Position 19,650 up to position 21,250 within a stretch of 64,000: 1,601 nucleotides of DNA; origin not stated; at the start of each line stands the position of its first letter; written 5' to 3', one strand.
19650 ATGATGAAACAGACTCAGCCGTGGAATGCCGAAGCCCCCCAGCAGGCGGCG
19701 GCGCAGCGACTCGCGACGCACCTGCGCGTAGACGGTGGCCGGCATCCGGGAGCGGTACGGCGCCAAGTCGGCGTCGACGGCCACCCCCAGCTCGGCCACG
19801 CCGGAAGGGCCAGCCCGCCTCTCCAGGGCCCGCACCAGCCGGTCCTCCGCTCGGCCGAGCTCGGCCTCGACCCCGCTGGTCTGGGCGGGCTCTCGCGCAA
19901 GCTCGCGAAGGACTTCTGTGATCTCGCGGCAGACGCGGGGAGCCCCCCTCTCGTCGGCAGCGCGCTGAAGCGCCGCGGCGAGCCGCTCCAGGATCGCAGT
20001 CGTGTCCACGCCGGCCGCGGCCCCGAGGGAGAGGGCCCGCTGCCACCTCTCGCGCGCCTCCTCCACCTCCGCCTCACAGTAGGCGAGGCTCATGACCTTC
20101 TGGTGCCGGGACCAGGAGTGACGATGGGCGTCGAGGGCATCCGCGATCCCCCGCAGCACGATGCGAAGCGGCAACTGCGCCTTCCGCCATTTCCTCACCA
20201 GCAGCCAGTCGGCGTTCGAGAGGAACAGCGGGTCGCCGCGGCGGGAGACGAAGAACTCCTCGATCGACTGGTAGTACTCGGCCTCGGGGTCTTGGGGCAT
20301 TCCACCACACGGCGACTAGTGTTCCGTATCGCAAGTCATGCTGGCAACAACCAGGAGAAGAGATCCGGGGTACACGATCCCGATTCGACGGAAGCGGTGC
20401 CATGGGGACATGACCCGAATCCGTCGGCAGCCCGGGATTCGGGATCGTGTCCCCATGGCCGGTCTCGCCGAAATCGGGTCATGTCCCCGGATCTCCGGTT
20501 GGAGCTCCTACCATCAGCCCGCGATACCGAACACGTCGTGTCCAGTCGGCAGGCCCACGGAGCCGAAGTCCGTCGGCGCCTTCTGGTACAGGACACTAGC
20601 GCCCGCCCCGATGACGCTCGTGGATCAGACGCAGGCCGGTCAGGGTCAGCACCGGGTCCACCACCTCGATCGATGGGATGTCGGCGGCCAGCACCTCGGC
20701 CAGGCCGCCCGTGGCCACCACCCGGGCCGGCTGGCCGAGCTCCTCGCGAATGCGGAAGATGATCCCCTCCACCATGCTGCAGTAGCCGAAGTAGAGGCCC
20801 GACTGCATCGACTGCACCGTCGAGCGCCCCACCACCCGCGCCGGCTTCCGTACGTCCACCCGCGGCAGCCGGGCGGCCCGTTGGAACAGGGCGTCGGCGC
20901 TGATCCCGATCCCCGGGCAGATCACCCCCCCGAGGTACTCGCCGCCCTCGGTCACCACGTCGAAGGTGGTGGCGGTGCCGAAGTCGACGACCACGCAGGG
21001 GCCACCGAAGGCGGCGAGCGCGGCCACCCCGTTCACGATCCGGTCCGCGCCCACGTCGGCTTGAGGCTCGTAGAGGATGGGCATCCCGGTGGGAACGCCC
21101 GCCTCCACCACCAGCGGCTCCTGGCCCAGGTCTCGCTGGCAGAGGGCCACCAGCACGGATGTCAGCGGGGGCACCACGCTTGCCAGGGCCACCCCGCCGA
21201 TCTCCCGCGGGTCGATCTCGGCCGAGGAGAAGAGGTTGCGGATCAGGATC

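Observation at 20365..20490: Alternating-orientation array of about 25-bp repeats with a 59-bp near-palindrome, between coaX and the rlmD operon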

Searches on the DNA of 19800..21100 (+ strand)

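Call 7: search_rna_families(source=window, start=19800, end=21100, threshold=evalue, max_evalue=1)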
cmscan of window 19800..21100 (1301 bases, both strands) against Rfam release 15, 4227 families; matches with E-value up to 1: 2.
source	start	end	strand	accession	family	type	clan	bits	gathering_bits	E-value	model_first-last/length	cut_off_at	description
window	20383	20474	+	RF03674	MIR5387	Gene; miRNA;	-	21.3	69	0.26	1-96/96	no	MIR5387 microRNA precursor family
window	20404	20491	-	RF00434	BTE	Cis-reg;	-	20.7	45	0.11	1-99/99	no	Luteovirus cap-independent translation element (BTE)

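Call 59: build_rna_model(alignment_id=A3, structure=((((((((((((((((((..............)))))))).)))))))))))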
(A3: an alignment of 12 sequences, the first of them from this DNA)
Model R1 built from alignment A3 (12 sequences, 51 columns); structure: as given.
model positions 46; base pairs 18; branch points 0; effective number of sequences 5.58; information 1.197 bits per position. Calibrated on 0.2 Mb of random sequence (short: E-values are rough).
structure used (alignment columns):
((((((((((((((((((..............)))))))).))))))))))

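Call 61: search_with_rna_model(model_id=R1, sources=[window, L001, L002, L003, L004, L005, L006, L007, L008, L009, L010, L011, L012, L013, L014, L015, L016, L017, L018, L019, L020, L021, L022, L023, L024, L025, L026, L027, L028, L029, L030, L031, L032, L033, L034, L035, L036, L037, L038, L039, L040, L041, L042, L043, L044, L045, L046, L047, L048, L049, L050, L051, L052, L053, L054, L055, L056, L057, L058, L059, L060, L061, L062, L063, L064, L065, L066, L067, L068, L069, L070, L071, L072, L073, L074, L075, L076, L077, L078, L079, L080, L081, L082, L083, L084, L085, L086, L087, L088, L089, L090, L091, L092, L093, L094, L095, L096, L097, L098, L099], max_evalue=1)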
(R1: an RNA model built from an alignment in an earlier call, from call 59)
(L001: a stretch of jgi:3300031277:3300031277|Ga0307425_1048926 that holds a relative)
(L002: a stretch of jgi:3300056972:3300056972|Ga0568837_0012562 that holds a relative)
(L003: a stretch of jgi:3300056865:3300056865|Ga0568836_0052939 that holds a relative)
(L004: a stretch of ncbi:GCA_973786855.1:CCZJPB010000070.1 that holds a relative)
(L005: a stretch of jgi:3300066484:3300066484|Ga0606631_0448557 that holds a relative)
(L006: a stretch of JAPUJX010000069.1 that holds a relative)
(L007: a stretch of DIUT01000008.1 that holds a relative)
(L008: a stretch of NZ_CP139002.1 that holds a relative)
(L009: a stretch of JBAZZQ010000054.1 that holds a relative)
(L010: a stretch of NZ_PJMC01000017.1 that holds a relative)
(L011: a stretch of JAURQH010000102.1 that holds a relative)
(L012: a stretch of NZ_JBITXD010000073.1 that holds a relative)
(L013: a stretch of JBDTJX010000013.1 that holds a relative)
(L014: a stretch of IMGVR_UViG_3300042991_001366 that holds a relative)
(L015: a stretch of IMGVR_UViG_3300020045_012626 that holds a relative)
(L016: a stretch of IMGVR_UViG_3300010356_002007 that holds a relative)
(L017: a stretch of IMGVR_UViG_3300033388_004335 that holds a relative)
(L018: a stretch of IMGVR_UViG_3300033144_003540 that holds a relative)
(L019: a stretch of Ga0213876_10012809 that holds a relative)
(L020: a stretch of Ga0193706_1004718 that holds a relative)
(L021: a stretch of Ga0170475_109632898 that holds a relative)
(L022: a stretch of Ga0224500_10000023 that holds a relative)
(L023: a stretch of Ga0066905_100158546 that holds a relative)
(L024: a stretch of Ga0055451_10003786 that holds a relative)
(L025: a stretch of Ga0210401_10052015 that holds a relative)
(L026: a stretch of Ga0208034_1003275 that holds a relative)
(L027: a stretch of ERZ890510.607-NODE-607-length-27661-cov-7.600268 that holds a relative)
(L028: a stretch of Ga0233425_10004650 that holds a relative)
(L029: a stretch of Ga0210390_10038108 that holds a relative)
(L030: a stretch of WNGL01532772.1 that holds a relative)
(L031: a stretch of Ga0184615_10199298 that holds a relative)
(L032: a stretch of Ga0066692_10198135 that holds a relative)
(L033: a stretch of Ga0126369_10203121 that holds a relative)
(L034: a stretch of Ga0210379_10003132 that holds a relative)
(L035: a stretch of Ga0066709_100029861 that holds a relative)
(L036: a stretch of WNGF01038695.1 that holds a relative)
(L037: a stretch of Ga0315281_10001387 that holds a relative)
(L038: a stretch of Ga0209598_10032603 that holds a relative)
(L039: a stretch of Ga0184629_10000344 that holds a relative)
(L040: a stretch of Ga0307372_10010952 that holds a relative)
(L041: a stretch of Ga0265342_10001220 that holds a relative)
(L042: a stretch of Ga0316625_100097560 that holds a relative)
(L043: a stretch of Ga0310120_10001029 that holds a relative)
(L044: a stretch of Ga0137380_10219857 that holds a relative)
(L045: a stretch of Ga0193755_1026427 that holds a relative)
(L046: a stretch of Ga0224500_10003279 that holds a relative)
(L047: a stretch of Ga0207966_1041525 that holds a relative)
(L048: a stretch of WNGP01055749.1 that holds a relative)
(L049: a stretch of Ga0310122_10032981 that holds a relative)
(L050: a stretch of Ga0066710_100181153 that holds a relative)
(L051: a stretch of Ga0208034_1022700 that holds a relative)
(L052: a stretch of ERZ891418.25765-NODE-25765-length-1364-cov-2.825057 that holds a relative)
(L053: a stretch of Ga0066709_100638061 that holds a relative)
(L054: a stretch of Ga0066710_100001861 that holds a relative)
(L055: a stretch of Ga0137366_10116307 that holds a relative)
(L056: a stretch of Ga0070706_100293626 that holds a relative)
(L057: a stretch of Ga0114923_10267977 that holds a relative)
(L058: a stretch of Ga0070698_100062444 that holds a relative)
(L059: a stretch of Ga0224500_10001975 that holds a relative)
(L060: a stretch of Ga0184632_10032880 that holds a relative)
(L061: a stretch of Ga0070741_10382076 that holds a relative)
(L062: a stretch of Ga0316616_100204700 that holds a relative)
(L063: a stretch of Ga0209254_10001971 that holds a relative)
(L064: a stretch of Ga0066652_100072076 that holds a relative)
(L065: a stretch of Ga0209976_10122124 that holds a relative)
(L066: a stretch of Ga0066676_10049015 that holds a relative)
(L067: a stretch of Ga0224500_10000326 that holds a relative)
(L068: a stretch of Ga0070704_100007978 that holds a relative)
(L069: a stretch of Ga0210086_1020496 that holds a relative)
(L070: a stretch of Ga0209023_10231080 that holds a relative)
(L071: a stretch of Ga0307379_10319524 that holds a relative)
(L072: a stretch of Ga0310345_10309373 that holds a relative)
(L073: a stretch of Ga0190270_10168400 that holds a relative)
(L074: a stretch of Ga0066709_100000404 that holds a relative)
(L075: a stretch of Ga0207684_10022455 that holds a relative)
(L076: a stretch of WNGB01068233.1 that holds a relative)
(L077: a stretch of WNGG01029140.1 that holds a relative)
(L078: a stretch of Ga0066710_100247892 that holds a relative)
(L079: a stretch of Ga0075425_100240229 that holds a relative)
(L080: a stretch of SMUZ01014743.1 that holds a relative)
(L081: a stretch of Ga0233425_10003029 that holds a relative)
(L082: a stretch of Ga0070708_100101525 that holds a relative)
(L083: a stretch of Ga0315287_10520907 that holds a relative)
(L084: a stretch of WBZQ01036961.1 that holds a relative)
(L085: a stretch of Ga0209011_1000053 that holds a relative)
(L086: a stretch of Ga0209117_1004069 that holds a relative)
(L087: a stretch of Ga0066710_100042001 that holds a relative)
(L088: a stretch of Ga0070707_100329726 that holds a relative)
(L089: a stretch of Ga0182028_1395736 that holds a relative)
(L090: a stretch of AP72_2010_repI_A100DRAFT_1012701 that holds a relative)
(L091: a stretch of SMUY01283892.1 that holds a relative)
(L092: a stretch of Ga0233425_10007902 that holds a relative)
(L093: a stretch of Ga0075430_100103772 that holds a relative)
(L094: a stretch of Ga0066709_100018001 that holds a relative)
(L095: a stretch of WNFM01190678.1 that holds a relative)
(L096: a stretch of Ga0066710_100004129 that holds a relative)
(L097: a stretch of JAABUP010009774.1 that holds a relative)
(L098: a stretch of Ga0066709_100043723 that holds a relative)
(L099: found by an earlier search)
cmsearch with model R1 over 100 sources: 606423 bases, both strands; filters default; matches with E-value up to 1: 23.
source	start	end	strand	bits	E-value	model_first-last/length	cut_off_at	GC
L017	3521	3566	-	70.9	5.3e-14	1-46/46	no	0.5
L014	10424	10468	-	70.9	5.3e-14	1-46/46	no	0.58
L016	6628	6672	-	70.9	5.3e-14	1-46/46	no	0.58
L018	8461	8506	+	69.4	1.3e-13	1-46/46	no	0.5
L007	6972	7016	-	68.9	1.6e-13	1-46/46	no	0.56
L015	6290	6334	-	67.4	3.7e-13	1-46/46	no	0.62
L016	9877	9921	-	67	4.6e-13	1-46/46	no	0.64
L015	3516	3560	+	65.7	9.9e-13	1-46/46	no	0.62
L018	1902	1947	+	65.5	1.1e-12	1-46/46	no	0.5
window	20404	20454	+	60.2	2.1e-11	1-46/46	no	0.69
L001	1432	1482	-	60.2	2.1e-11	1-46/46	no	0.69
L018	1902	1947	-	45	9.4e-08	1-46/46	no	0.5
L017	3521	3566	+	43.6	2.1e-07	1-46/46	no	0.5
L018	8461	8506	-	42.6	3.7e-07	1-46/46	no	0.5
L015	6290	6334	+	40.6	1.1e-06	1-46/46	no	0.62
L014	10424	10468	+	40.2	1.3e-06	1-46/46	no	0.58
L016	6628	6672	+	40.2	1.3e-06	1-46/46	no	0.58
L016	9877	9921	+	37.7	5.6e-06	1-46/46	no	0.64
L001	1432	1482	+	37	8.1e-06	1-46/46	no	0.69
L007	6972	7016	+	32.9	8e-05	1-46/46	no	0.56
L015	3516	3560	-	31.5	0.00018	1-46/46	no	0.62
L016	9933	9959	-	27.3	0.0018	10-37/46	no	0.52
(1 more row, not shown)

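Call 62: search_with_rna_model(model_id=R1, sources=[L100, L101, L102, L103, L104, L105, L106, L107, L108, L109, L110, L111, L112, L113, L114, L115, L116, L117, L118, L119, L120, L121, L122, L123, L124, L125, L126, L127, L128, L129, L130, L131, L132, L133, L134, L135, L136, L137, L138, L139, L140, L141, L142], max_evalue=1)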
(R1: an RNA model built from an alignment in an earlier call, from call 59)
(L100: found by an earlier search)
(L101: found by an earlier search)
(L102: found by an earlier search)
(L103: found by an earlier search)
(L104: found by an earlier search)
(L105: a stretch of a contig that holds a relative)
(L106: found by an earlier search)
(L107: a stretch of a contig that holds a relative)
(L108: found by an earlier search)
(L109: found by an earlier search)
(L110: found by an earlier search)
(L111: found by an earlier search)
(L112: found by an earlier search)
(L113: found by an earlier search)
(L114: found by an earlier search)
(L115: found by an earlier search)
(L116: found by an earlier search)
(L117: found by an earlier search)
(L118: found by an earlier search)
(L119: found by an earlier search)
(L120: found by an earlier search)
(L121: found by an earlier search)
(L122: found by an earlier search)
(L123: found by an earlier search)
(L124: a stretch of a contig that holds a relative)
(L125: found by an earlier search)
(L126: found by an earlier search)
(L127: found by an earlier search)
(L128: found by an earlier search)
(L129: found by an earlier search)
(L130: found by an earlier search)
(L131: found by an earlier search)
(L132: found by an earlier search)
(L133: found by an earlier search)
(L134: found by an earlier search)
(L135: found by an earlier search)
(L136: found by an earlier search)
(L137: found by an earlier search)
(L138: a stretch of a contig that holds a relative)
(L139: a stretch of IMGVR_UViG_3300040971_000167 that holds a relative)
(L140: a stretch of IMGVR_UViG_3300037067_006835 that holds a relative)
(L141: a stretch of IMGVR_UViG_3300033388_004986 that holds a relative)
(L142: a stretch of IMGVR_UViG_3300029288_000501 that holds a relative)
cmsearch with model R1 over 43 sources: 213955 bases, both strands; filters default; matches with E-value up to 1: 9.
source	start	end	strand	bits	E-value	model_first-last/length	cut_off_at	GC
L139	791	835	-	65.7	3.5e-13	1-46/46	no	0.62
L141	1273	1318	+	63.2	1.3e-12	1-46/46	no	0.57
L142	2051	2096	-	59.2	1.3e-11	1-46/46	no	0.61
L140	9958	9998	+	56.8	4.7e-11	1-46/46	no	0.56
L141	1273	1318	-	36.3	4.3e-06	1-46/46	no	0.57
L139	791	835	+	31.5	6.2e-05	1-46/46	no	0.62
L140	9958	9998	-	28.1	0.00041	1-46/46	no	0.56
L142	2051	2096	+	24.1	0.0038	1-46/46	no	0.61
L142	11723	11768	+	17.4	0.15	1-46/46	no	0.59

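Call 87: search_dna_similar(query=window:20316-20599:+, collection=phages, mode=distant, max_evalue=1, max_rows=20)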
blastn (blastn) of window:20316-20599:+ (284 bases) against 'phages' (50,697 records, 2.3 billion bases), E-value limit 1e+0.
Records with a match: 6; places in all: 6; records where one place covers at least 80% of the query: 0.
Best place of each record, by identity: 90-95% 2; 60-80% 4.
By first word of the organism name: Stenotrophomonas 4; Pseudomonas 1; Rhizobium 1.
By host as written in the record: Stenotrophomonas maltophilia 4; Pseudomonas putida KT2440 and Paw85 1; Rhizobium phaseoli INC1-2 1.
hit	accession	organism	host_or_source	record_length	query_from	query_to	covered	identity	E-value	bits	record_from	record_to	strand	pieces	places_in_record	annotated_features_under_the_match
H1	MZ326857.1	Stenotrophomonas phage Piffle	Stenotrophomonas maltophilia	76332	195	265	25%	74.6%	2e-2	45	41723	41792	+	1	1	DNA-directed RNA polymerase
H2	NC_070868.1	Stenotrophomonas phage Piffle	Stenotrophomonas maltophilia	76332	195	265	25%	74.6%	2e-2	45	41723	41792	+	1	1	DNA-directed RNA polymerase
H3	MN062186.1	Stenotrophomonas phage Pokken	Stenotrophomonas maltophilia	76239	195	265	25%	73.2%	9e-1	40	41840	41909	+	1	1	DNA-directed RNA polymerase I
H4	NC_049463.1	Stenotrophomonas phage Pokken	Stenotrophomonas maltophilia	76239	195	265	25%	73.2%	9e-1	40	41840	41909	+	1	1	virion RNA polymerase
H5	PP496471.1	Pseudomonas phage vB_PpuP-BotAed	Pseudomonas putida KT2440 and Paw85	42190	129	156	10%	93.1%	3e-1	41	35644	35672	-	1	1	internal virion protein with endolysin domain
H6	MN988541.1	Rhizobium phage RHph_I65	Rhizobium phaseoli INC1-2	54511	196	222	10%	92.9%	9e-1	39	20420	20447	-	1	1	putative portal protein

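Call 88: search_dna_similar(query=window:20316-20599:+, collection=plasmids, mode=distant, max_evalue=1, max_rows=20)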
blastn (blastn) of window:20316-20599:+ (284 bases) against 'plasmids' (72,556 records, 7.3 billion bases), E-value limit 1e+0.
Records with a match: 2; places in all: 2; records where one place covers at least 80% of the query: 0.
Best place of each record, by identity: >=99% 1; 90-95% 1.
By first word of the organism name: Pseudomonas 1; Streptomyces 1.
By predicted mobility (MOB-suite, as given by PLSDB): conjugative 1; non-mobilizable 1.
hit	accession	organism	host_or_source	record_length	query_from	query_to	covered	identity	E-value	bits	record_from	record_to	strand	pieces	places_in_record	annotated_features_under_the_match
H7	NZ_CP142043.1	Pseudomonas veronii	cell culture,ground water from aniline ...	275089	65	91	10%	92.6%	9e-1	41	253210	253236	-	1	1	lambda-exonuclease family protein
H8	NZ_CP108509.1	Streptomyces sp. NBC_01237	-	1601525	86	107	8%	100.0%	9e-1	41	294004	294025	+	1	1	none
